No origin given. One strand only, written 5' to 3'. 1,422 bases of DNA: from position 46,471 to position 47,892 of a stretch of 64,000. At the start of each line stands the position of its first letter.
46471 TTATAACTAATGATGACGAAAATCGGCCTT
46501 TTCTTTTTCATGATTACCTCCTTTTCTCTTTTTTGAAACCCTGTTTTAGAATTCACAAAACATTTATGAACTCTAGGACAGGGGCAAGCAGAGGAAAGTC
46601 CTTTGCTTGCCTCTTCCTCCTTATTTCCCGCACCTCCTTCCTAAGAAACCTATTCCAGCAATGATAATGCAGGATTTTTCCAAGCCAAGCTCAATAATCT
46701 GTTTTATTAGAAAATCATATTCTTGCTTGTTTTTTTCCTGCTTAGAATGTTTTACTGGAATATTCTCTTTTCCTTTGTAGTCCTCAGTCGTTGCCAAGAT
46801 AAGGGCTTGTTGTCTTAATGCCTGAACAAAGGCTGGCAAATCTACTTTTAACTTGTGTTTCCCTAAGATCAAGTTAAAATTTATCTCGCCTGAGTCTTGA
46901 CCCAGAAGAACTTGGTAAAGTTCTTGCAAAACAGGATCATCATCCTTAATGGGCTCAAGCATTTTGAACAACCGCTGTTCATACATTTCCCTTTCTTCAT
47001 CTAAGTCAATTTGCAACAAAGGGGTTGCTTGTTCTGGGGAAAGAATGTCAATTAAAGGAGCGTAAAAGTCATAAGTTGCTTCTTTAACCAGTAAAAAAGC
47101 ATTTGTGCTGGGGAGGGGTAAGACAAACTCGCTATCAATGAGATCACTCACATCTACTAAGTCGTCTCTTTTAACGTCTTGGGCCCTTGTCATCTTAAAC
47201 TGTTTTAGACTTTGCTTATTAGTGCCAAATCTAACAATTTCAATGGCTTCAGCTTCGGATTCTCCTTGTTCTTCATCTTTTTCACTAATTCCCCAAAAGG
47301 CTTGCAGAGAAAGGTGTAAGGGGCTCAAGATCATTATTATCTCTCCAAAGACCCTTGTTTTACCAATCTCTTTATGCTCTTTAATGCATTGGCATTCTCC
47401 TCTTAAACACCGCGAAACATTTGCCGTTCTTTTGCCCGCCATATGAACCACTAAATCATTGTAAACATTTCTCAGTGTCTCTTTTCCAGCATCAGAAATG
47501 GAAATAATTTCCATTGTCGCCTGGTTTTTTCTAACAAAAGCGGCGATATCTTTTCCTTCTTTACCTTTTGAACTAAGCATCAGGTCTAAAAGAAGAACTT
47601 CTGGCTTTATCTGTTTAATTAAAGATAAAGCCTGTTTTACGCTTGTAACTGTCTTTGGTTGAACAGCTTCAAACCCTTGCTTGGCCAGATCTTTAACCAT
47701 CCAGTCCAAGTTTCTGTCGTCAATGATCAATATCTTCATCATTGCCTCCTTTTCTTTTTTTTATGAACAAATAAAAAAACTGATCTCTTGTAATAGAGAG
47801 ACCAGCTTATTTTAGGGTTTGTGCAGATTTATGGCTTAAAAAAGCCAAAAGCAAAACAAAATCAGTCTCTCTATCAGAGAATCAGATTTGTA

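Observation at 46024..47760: GC-richer two-gene island: a REC-domain protein with an unknown Cys-containing output, and a Cys-rich 165-aa partner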

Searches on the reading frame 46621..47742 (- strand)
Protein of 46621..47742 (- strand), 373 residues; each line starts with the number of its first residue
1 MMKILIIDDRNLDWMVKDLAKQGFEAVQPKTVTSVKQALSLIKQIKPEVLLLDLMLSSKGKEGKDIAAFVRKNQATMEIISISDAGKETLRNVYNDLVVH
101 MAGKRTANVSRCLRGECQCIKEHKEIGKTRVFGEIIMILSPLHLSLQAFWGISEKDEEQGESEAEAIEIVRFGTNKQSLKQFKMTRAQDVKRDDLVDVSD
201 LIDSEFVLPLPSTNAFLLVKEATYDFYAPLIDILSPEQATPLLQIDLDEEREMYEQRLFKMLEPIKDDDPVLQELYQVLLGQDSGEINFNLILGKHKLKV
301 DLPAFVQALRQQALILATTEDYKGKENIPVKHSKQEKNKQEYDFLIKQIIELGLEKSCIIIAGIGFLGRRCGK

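Call 5: search_protein_families(library=pfam, proteins=[window:46621-47742:-], max_evalue=1)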
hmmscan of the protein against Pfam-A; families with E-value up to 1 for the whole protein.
window:46621-47742:- (373 aa): 3 families
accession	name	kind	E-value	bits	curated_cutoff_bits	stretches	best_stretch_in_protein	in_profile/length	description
PF00072.30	Response_reg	-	1.1e-05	26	30.2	1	4-90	1-84/111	Response regulator receiver domain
PF20274.4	cREC_REC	-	0.0021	19.1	27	1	5-87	4-79/88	Cyclic-phosphate processing Receiver domain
PF13680.12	DUF4152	-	0.11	12.3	27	1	35-98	62-117/225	Protein of unknown function (DUF4152)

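Call 6: search_protein_families(library=ncbifam, proteins=[window:46621-47742:-], max_evalue=1)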
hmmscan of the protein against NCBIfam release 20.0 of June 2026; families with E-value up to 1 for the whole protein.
window:46621-47742:- (373 aa): 19 families
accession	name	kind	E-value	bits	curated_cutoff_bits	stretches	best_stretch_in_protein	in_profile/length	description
NF040689.1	MtrAB_MtrA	equivalog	3.4e-06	26.6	300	1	4-82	1-75/219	MtrAB system response regulator MtrA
NF040534.1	resp_reg_YycF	equivalog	3.5e-06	26.4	340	1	3-86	2-81/231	response regulator YycF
TIGR02154.1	PhoB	equivalog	2.8e-05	23.5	296.2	1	3-80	4-78/226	phosphate regulon transcriptional regulator PhoB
NF051870.1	NAssimRespRegNtrX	equivalog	3.7e-05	22.8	600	1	2-87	2-86/452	nitrogen assimilation response regulator NtrX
NF007750.0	PRK10430.1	equivalog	0.0023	17.5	262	1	1-92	1-94/239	two-component system response regulator DcuR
NF053681.1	divisome_ZapJ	equivalog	0.0032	17.3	100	1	298-347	125-171/199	divisome accessory protein ZapJ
NF045717.1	DVU0259_DivK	exception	0.0036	17.4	160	1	2-57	3-57/117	DVU0259 family response regulator domain-containing protein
NF007135.0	PRK09581.1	equivalog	0.0043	15.9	474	1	2-79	3-77/457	PleD family two-component system response regulator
NF007708.0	PRK10403.1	equivalog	0.0099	15.3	343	1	3-86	8-92/215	nitrate/nitrite response regulator protein NarP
NF033791.1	ActR_PrrA_rreg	equivalog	0.011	15.7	250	1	4-83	4-80/173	ActR/PrrA/RegA family redox response regulator transcription factor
NF007935.0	PRK10651.1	equivalog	0.011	14.9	250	1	3-85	8-91/216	two-component system response regulator NarL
NF045914.1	RespRegNblR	equivalog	0.025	14.2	300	1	8-82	14-84/228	response regulator transcription factor NblR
NF047785.1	respo_reg_MadR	equivalog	0.032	13.6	300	1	33-79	33-80/209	MadR family response regulator transcription factor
NF007982.1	PRK10710.1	equivalog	0.033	13.7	380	1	4-80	10-82/235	envelope stress response regulator BaeR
NF041946.1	LuxO_transreg_Vib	equivalog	0.057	12.2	800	1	30-86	24-78/463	quorum-sensing sigma-54 dependent transcriptional regulator LuxO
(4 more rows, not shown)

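Call 7: find_homologous_proteins(query=window:46621-47742:-)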
Query window:46621-47742:- (373 aa): 9 proteins with E <= 0.001 among 4464 candidates.
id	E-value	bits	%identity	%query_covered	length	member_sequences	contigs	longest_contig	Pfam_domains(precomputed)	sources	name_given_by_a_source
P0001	7.3e-217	737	90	100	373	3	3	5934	-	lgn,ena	-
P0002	2.9e-195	666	82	100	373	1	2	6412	-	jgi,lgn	-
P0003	4.4e-20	90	31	65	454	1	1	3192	-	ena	-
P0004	1.7e-19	88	31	63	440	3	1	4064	-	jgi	-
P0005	1.2e-18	86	31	69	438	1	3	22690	-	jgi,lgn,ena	-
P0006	1.8e-16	78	30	69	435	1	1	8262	-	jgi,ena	-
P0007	2.0e-13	68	28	78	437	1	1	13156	-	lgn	-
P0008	6.0e-9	54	30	62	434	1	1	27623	-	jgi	-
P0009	5.4e-8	51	27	58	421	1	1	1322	-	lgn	-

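Call 10: find_encoding_contigs(protein=P0005, flank=10000, max_places=3)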
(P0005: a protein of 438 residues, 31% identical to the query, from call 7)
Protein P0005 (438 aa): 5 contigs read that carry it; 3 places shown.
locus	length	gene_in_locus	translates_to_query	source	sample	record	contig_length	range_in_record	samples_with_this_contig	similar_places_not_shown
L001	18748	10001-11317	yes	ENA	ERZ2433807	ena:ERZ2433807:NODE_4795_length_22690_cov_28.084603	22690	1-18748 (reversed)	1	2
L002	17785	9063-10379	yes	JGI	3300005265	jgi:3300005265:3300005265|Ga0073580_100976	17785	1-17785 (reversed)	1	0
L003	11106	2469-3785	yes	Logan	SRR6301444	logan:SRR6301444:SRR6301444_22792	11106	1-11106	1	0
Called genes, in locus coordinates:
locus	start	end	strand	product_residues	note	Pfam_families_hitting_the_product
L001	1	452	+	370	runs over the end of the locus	PF12323:HTH_OrfB_IS605, PF01385:OrfB_IS605, PF07282:Cas12f1-like_TNB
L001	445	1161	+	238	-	-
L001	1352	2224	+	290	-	PF02653:BPD_transp_2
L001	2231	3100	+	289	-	PF02653:BPD_transp_2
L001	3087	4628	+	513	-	PF03193:RsgA_GTPase (faint), PF00005:ABC_tran, PF03215:Rad17 (faint), PF13166:AAA_13 (faint), PF13175:AAA_15 (faint), PF13401:AAA_22 (faint), PF00005:ABC_tran, PF02463:SMC_N (weak), +6 more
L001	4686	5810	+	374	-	PF04348:LppC (weak), PF13433:Peripla_BP_5 (weak), PF13458:Peripla_BP_6, PF01094:ANF_receptor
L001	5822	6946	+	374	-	PF00348:polyprenyl_synt (weak)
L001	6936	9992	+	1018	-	-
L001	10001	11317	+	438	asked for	-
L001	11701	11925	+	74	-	PF11848:DUF3368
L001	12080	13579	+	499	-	PF01336:tRNA_anti-codon, PF00152:tRNA-synt_2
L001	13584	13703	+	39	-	-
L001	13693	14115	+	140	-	PF09719:C_GCAxxG_C_C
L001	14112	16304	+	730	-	PF03709:OKR_DC_1_N, PF01276:OKR_DC_1, PF03711:OKR_DC_1_C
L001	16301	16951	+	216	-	-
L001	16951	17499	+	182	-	-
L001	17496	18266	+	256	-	PF00072:Response_reg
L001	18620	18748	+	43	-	?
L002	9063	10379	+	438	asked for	-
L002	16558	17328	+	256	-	PF00072:Response_reg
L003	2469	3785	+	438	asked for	-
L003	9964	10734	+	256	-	PF00072:Response_reg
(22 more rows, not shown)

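Call 11: find_encoding_contigs(protein=P0008, flank=10000, max_places=3)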
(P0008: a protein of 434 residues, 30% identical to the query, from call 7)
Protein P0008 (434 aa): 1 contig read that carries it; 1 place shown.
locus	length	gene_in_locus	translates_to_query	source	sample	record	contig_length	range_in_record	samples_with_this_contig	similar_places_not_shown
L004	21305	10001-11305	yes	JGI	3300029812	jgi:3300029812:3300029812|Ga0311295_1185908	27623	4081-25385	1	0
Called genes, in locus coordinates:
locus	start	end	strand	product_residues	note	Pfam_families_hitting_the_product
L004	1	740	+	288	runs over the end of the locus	PF02653:BPD_transp_2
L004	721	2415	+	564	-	PF03193:RsgA_GTPase (faint), PF13175:AAA_15 (faint), PF25199:nSTAND_NTPase5 (faint), PF00005:ABC_tran, PF13173:AAA_14 (faint), PF13304:AAA_21 (faint), PF00005:ABC_tran, PF02463:SMC_N, +5 more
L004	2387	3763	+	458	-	PF04055:Radical_SAM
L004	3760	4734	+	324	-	PF13353:Fer4_12, PF04055:Radical_SAM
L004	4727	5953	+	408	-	-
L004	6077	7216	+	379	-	PF13458:Peripla_BP_6, PF13433:Peripla_BP_5, PF01094:ANF_receptor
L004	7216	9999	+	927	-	-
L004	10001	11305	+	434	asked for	-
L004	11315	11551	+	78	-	-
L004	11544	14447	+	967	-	PF03315:SDH_beta, PF03313:SDH_alpha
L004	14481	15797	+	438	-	PF02403:Seryl_tRNA_N, PF00587:tRNA-synt_2b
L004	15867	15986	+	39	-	-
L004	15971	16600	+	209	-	-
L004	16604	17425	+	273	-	PF00072:Response_reg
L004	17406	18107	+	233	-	-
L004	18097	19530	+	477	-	-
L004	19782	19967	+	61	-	-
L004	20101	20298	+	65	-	-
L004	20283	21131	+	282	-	-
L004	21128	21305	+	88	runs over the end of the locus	-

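Call 24: search_protein_families(library=pfam, proteins=[L001:6936-9992:+, L004:7216-9999:+, L001:16301-16951:+, L001:16951-17499:+, L001:17496-18266:+, L004:18097-19530:+, L004:4727-5953:+, P0005, P0008], max_evalue=0.5)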
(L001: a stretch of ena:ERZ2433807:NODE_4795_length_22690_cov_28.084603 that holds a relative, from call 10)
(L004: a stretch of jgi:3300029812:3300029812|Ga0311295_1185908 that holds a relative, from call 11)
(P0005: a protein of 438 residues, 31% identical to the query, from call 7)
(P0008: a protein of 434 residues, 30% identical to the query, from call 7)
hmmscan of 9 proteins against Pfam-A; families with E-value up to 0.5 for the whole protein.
L001:6936-9992:+ (1018 aa): 2 families
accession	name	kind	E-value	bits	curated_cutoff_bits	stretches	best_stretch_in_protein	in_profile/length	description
PF21004.2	MCEL_GT_NTPase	-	0.024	14.8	27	0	129-168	48-87/113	mRNA capping enzyme catalytic subunit, GTase, NTPase domain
PF23582.1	WH_RGF3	-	0.026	15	27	1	308-366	20-75/105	RGF3 winged helix domain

L004:7216-9999:+ (927 aa): 0 families

L001:16301-16951:+ (216 aa): 0 families

L001:16951-17499:+ (182 aa): 2 families
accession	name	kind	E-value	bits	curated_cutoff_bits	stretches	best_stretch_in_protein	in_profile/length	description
PF02543.21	Carbam_trans_N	-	0.063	13.1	24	1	24-160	188-300/346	Carbamoyltransferase N-terminus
PF08454.17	RIH_assoc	-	0.092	13.1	28.5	1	130-177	3-51/99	RyR and IP3R Homology associated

L001:17496-18266:+ (256 aa): 2 families
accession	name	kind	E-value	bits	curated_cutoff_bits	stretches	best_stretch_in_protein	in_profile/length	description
PF00072.30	Response_reg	-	3.6e-10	40.4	30.2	1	45-121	32-105/111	Response regulator receiver domain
PF15525.12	DUF4652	-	0.061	13.5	23.3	0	190-251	31-89/194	Domain of unknown function (DUF4652)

L004:18097-19530:+ (477 aa): 5 families
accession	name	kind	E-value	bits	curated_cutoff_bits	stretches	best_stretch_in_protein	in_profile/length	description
PF00072.30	Response_reg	-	0.0092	16.6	30.2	1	201-268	1-63/111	Response regulator receiver domain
PF12325.13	TMF_TATA_bd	-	0.01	16.4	29.1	1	127-191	27-91/115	TATA element modulatory factor 1 TATA binding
PF04120.17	Iron_permease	-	0.079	13.2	25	1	85-139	71-124/128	Low affinity iron permease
PF00189.25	Ribosomal_S3_C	-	0.15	13.1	34.1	1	426-457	9-39/83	Ribosomal protein S3, C-terminal domain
PF09950.15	Major_capside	-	0.23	11.2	26.8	0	107-202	74-169/251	Major capsid protein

L004:4727-5953:+ (408 aa): 1 family
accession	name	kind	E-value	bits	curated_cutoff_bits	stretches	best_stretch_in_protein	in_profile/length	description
PF02154.20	FliM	-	0.078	13.3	27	1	32-89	42-101/192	Flagellar motor switch protein FliM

P0005 (438 aa): 1 family
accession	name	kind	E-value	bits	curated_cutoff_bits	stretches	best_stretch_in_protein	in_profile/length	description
PF05288.16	Pox_A3L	-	0.11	12.9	25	0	67-107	13-50/70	Poxvirus A3L Protein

P0008 (434 aa): 1 family
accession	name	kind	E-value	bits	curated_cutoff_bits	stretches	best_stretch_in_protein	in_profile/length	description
PF19610.4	DUF6115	-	0.0036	18.1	27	1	42-75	2-34/134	Family of unknown function (DUF6115)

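Call 25: predict_structure(alignment_id=A1)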
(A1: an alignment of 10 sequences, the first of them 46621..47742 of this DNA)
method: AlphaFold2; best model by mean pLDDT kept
length: 373 residues; sequences in the alignment: 10
mean_pLDDT: 53.3   pTM: 0.50
mean pLDDT of the five models: 53.3, 51.9, 49.9, 47.4, 42.4
residues with pLDDT >= 90: 0; 70-90: 86; 50-70: 134; < 50: 153
segments of 3 or more residues with pLDDT < 50: 95-128, 173-255, 318-348
pLDDT, mean of each block of 10 residues (from residue 1): 67 71 67 72 67 53 67 71 67 49 32 37 41 61 62 58 70 40 26 27 30 29 39 38 35 46 61 74 75 66 73 54 30 29 43 67 78 59
secondary structure, 60 per line:
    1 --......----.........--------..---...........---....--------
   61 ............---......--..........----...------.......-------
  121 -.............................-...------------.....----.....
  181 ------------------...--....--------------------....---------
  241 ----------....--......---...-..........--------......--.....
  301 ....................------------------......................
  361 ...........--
elements in order: E3-8 H13-21 H35-45 E49-52 H61-72 E76-81 H84-93 E98-100 H107-113 H122-150 E152-154 E167-171 H176-180 H204-207 H228-231 H251-254 H257-262 H270-279 E288-293 E296-301 H302-320 H339-371

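Call 58: search_protein_families(library=pfam, proteins=[P0003, P0007], max_evalue=1)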
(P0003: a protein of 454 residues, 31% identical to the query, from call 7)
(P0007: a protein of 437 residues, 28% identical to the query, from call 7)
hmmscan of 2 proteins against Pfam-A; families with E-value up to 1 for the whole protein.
P0003 (454 aa): 2 families
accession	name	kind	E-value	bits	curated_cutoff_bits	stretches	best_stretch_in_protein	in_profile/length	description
PF20284.3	CTD8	-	0.038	14.6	27.6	1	51-112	55-113/127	C-terminal domain 8 of the ABC-three component (ABC-3C) systems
PF01094.35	ANF_receptor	-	0.056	12.9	25.4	1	78-122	105-148/353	Receptor family ligand binding region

P0007 (437 aa): 0 families

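Call 63: fold_search(model_id=the predicted structure, library=pdb)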
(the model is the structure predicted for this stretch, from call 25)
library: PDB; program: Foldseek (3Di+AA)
matches with E <= 10: 586; with E <= 0.001: 0
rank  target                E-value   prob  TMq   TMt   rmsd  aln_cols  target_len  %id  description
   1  8fk2_A                2.7e-02  0.90  0.12  0.30  13.8       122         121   26  The N-terminal VicR from Streptococcus mutans (released 2023-10-25)
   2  8ted_B                3.7e-02  0.25  0.16  0.13  20.7       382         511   13  PorX primitive orthorhombic crystal form (released 2024-04-17)
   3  6oaq_A                4.3e-02  0.44  0.12  0.14  14.2       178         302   17  Crystal structure of a dual sensor histidine kinase in BeF3- bound state (released 2019-09-18)
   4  8p6f_A                4.3e-02  0.28  0.17  0.14  20.4       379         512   12  Crystal structure of PorX-Fj (released 2024-04-03)
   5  8ted_A                4.5e-02  0.23  0.16  0.13  20.6       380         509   12  PorX primitive orthorhombic crystal form (released 2024-04-17)
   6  3bre_B                5.2e-02  0.75  0.16  0.18  14.5       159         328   21  Crystal Structure of P.aeruginosa PA3702 (released 2008-04-01)
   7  2oqr                  5.5e-02  0.75  0.13  0.18  13.7       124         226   23  The structure of the response regulator RegX3 from Mycobacterium tuberculosis (released 2007-10-16)
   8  8p6f_B                5.5e-02  0.21  0.16  0.13  20.8       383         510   12  Crystal structure of PorX-Fj (released 2024-04-03)
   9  8thp_B                5.7e-02  0.23  0.16  0.13  20.4       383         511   13  PorX phosphatase null mutant (T271V) (released 2024-04-17)
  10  3cu5_B                6.3e-02  0.84  0.16  0.35  11.0       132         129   20  Crystal structure of a two component transcriptional regulator AraC from Clostridium phytofermentans ISDg (released 2008-05-06)
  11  3cu5_A                6.3e-02  0.80  0.16  0.36  11.3       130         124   18  Crystal structure of a two component transcriptional regulator AraC from Clostridium phytofermentans ISDg (released 2008-05-06)
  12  6ob8_A                6.3e-02  0.60  0.16  0.18  13.6       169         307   18  Crystal structure of a dual sensor histidine kinase in green light illuminated state (released 2019-09-18)
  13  3bre_A                6.6e-02  0.60  0.15  0.17  14.1       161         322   18  Crystal Structure of P.aeruginosa PA3702 (released 2008-04-01)
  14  3nhz_B                7.0e-02  0.80  0.12  0.31  13.6       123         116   20  Structure of N-terminal Domain of MtrA (released 2010-08-11)
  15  3f6p                  7.7e-02  0.84  0.15  0.35  11.1       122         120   27  Crystal Structure of unphosphorelated receiver domain of YycF (released 2010-03-02)
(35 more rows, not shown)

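Call 70: find_encoding_contigs(protein=P0002, flank=6000, max_places=2)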
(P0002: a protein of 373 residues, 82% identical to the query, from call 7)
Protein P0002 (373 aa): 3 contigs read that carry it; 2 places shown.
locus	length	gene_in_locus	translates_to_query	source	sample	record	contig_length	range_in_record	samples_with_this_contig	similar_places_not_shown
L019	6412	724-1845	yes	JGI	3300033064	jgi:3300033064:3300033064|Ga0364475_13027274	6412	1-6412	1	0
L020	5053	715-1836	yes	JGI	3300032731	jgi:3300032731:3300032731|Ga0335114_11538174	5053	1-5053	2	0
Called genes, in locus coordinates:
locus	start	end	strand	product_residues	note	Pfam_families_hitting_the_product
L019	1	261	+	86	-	?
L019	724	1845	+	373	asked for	-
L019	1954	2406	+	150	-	-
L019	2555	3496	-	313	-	PF00551:Formyl_trans_N, PF02911:Formyl_trans_C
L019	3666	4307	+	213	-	-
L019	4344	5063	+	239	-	PF02511:Thy1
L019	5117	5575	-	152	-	-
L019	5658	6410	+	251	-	?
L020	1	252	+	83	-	?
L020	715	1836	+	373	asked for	-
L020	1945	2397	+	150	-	-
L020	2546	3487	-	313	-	PF00551:Formyl_trans_N, PF02911:Formyl_trans_C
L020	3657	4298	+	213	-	-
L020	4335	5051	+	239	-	?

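Call 73: find_encoding_contigs(protein=P0001, flank=6000, max_places=3)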
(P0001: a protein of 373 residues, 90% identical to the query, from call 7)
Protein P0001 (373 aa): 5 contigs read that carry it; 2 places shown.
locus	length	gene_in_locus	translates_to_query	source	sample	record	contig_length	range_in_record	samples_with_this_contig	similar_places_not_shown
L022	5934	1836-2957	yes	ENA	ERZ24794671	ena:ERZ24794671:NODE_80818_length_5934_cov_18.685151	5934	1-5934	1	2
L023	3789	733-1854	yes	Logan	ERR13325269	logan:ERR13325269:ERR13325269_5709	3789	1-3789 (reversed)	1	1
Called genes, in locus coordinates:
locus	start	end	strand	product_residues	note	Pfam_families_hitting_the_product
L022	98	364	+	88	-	-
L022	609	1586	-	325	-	PF00551:Formyl_trans_N, PF02911:Formyl_trans_C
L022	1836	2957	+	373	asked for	-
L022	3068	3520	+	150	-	-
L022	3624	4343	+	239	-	PF02511:Thy1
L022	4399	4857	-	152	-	-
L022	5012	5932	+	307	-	?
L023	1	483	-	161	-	?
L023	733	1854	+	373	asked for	-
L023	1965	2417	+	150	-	-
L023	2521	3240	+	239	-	PF02511:Thy1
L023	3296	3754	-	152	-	-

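Call 80: search_solved_structures(query=A11, max_evalue=10)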
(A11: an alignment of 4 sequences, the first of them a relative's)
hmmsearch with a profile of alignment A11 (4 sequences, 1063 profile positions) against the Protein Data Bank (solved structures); distinct sequences matched with E-value up to 10: 1.
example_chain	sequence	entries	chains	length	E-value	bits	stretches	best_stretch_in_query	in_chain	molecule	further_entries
6nz1_A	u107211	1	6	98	0.38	12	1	658-729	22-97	Design construct XXA_GVDQ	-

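Call 84: search_protein_families(library=padloc, proteins=[window:46621-47742:-, P0005, L001:6936-9989:+], max_evalue=0.01)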
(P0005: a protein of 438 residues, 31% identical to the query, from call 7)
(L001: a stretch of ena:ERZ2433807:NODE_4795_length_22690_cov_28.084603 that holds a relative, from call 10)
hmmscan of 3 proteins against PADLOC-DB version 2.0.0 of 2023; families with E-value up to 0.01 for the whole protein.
window:46621-47742:- (373 aa): 2 families
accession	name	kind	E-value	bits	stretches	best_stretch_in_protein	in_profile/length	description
PDLC04726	PDC-M60C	-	0.00024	18.1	1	2-65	1-66/407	-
PDLC04725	PDC-M60B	-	0.0015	16.4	1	3-56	5-59/158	-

P0005 (438 aa): 0 families

L001:6936-9989:+ (1018 aa): 0 families
